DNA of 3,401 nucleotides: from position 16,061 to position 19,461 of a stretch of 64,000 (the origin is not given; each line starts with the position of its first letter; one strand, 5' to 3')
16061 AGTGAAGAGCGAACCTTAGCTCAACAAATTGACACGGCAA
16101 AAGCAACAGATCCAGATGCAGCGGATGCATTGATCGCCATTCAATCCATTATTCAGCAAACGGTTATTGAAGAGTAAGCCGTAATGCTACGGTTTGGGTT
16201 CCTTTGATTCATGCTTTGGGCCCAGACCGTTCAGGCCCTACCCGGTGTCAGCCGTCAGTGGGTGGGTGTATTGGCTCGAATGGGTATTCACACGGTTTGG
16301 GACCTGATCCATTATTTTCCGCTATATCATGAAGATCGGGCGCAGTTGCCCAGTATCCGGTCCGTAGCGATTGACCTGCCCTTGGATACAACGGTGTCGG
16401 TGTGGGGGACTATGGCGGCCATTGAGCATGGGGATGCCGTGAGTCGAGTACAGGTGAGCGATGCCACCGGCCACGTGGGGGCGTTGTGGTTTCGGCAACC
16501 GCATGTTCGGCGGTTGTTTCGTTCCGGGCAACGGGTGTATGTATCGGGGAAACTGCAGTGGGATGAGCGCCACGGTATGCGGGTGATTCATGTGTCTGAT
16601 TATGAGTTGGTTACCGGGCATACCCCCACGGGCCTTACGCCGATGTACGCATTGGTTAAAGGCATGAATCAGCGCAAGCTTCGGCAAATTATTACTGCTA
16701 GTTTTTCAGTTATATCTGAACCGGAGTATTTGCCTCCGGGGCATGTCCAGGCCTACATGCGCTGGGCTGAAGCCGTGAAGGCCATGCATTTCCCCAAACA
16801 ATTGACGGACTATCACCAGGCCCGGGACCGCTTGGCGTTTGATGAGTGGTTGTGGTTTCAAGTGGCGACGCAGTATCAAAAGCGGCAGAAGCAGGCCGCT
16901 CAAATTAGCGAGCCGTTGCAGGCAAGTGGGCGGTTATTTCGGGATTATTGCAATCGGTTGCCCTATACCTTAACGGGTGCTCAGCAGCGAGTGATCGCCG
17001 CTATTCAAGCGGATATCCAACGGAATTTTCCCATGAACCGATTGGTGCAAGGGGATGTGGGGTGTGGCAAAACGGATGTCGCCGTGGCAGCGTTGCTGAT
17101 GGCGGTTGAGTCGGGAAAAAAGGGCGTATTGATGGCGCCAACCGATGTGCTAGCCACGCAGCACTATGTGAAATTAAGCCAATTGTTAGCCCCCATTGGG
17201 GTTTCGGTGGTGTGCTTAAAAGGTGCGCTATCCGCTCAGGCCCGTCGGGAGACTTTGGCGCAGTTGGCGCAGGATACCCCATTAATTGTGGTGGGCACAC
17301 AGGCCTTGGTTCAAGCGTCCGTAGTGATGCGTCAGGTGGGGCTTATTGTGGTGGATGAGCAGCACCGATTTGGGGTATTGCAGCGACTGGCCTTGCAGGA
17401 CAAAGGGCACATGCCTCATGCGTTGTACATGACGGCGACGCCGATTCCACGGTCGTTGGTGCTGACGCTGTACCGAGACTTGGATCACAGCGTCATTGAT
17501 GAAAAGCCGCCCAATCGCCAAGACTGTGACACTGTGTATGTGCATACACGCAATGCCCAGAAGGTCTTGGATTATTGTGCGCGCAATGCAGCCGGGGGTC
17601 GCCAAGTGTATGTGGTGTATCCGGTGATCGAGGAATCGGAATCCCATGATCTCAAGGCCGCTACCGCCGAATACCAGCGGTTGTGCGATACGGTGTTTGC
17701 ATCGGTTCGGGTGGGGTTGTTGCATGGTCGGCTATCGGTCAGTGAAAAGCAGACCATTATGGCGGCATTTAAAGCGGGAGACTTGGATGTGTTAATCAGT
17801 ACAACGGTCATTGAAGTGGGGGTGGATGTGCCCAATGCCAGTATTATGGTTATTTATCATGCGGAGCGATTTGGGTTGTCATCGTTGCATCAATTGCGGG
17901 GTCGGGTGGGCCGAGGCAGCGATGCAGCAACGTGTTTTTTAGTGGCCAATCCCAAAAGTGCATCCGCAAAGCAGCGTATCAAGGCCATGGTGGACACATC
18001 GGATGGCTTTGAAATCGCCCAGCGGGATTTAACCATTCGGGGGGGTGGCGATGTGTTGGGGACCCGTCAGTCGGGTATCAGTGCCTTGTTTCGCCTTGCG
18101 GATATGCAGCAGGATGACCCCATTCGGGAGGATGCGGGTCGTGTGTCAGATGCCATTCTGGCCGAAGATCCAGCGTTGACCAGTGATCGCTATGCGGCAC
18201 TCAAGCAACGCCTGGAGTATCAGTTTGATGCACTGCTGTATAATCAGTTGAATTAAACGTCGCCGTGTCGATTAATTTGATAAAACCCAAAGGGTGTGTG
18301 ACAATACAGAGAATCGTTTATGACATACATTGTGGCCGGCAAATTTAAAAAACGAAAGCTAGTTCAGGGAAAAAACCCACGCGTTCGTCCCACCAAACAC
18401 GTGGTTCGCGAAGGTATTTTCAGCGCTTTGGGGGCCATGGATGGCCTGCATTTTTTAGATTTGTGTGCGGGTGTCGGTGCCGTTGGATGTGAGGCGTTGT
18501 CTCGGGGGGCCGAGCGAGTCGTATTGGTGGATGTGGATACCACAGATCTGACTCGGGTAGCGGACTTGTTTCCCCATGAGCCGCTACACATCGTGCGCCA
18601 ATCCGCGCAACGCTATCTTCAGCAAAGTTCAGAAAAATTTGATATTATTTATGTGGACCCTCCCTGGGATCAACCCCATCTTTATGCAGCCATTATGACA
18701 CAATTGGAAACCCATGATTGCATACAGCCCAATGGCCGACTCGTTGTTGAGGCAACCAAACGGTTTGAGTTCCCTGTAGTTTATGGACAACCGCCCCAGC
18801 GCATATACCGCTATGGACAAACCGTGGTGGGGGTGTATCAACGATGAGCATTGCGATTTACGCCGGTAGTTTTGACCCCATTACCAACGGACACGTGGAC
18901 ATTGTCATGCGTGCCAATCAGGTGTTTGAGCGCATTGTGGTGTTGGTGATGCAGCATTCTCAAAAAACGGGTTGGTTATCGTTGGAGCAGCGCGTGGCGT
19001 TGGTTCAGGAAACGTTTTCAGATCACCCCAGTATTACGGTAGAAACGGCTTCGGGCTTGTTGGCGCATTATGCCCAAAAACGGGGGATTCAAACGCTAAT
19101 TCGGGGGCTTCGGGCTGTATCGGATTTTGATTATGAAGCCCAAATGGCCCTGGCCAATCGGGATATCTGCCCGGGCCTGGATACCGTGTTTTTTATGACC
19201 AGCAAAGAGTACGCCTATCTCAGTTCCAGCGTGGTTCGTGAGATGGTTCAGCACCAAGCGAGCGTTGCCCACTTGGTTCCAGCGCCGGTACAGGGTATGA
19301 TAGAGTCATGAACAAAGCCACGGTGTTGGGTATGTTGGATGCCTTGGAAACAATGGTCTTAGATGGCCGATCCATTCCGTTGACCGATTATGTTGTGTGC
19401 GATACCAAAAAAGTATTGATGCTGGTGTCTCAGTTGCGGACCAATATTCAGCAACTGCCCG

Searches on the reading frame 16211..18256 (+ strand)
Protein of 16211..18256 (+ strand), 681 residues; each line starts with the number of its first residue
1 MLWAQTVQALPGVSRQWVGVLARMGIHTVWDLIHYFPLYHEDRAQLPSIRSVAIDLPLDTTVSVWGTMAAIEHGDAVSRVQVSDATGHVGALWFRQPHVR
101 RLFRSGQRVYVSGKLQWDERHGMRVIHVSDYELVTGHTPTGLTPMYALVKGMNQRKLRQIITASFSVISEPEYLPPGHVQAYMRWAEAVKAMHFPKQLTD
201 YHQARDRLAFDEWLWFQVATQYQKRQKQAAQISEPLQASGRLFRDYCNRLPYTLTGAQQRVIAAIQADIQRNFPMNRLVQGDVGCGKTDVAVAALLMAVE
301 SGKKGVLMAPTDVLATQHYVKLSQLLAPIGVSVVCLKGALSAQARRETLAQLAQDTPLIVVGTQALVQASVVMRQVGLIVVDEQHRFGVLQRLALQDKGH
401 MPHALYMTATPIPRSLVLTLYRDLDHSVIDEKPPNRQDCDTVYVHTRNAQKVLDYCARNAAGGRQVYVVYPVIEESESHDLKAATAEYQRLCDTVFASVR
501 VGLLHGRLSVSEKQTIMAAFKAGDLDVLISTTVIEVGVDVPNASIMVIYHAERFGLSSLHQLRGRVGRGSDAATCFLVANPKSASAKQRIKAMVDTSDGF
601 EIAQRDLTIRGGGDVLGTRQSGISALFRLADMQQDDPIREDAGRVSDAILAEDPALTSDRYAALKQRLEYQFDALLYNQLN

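Call 68: search_protein_families(library=pfam, proteins=[window:16211-18256:+], max_evalue=0.001)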
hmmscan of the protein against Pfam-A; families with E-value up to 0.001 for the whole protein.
window:16211-18256:+ (681 aa): 7 families
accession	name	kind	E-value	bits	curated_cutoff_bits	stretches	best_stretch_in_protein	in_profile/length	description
PF00271.37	Helicase_C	-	2.7e-23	82.8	23.5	1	460-568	12-108/110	Helicase conserved C-terminal domain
PF00270.35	DEAD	-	6.1e-20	72.1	26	1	257-414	3-162/167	DEAD/DEAH box helicase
PF17191.10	RecG_wedge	-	1.1e-16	61.3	23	1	16-167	11-161/162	RecG wedge domain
PF19833.4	RecG_dom3_C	-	1.5e-13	51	26.8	1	596-670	1-75/87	ATP-dependent DNA helicase RecG, domain 3, C-terminal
PF04851.21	ResIII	-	7.2e-08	32.9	22.5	1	254-411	4-162/164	Type III restriction enzyme, res subunit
PF22590.2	Cas3-like_C_2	-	2.1e-05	25.2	27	1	482-569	13-104/106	CRISPR-associated nuclease/helicase Cas3, C-terminal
PF01336.31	tRNA_anti-codon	-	2.6e-05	24.5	27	1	62-133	1-74/75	OB-fold nucleic acid binding domain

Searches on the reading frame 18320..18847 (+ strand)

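Call 68: search_protein_families(library=pfam, proteins=[window:18320-18847:+], max_evalue=0.001)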
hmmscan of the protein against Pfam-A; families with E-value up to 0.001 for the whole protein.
window:18320-18847:+ (175 aa): 3 families
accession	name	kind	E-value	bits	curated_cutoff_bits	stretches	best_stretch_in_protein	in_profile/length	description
PF03602.21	Cons_hypoth95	-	2.8e-36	125.3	24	1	3-173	2-181/182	Conserved hypothetical protein 95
PF05175.20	MTS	-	6.6e-06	26.3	23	1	44-148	34-143/170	Methyltransferase small domain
PF13649.12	Methyltransf_25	-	0.00013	23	27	1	46-112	2-70/97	Methyltransferase domain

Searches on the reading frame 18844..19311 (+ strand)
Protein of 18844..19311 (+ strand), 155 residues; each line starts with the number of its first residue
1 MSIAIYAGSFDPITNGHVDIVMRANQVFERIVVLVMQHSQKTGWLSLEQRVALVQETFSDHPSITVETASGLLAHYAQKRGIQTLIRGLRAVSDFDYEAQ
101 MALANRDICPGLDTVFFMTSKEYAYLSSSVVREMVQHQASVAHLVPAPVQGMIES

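Call 68: search_protein_families(library=pfam, proteins=[window:18844-19311:+], max_evalue=0.001)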
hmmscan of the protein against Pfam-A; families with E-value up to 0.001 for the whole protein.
window:18844-19311:+ (155 aa): 2 families
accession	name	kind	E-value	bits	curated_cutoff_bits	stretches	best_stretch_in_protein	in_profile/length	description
PF01467.32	CTP_transf_like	-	1.3e-22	80.8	21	1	5-133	1-132/133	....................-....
PF08218.17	Citrate_ly_lig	-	0.00025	21.2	20.9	0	11-72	9-68/182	Citrate lyase ligase C-terminal domain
